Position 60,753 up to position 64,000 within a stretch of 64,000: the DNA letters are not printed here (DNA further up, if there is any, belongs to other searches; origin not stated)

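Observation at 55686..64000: Translationally coupled five-gene operon of orphan, exported, Cys-rich proteins immediately upstream of dnaE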

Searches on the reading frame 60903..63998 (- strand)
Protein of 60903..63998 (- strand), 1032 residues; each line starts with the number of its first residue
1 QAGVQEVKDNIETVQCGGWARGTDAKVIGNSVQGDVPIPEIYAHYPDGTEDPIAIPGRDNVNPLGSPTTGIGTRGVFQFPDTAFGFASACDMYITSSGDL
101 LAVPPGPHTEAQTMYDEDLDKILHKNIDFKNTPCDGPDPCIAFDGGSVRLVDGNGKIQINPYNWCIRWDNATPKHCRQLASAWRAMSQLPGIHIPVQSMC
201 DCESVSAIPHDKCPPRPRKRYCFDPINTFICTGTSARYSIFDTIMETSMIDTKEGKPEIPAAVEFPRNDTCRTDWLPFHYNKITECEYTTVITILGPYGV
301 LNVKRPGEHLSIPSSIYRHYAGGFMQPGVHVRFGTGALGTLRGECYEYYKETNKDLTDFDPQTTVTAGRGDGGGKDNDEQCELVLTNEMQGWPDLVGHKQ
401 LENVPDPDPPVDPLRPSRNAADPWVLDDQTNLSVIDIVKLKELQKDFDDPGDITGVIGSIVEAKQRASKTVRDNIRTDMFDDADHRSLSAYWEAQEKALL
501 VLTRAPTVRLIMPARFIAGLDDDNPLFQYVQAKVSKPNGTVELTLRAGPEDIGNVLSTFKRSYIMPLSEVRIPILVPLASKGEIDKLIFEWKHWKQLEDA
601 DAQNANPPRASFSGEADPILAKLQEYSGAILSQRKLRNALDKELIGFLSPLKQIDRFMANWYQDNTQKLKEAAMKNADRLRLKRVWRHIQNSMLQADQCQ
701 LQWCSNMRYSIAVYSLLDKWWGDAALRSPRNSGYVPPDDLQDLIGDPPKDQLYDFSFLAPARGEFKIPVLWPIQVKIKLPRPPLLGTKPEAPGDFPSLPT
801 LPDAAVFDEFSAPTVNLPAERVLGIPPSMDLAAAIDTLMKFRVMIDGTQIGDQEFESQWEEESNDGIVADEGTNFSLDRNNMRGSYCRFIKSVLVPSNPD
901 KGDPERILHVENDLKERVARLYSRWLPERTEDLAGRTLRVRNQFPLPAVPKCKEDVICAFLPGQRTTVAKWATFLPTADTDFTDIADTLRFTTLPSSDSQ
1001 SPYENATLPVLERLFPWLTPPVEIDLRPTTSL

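Call 3: search_protein_families(library=pfam, proteins=[window:60903-63998:-], max_evalue=1)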
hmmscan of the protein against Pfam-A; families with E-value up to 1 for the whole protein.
window:60903-63998:- (1032 aa): 0 families

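Call 4: search_protein_families(library=ncbifam, proteins=[window:60903-63998:-], max_evalue=1)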
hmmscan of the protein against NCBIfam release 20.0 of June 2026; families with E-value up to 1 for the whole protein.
window:60903-63998:- (1032 aa): 0 families

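Call 8: search_solved_structures(query=window:60903-63998:-, max_evalue=1)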
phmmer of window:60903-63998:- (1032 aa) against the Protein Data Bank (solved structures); distinct sequences matched with E-value up to 1: 0.
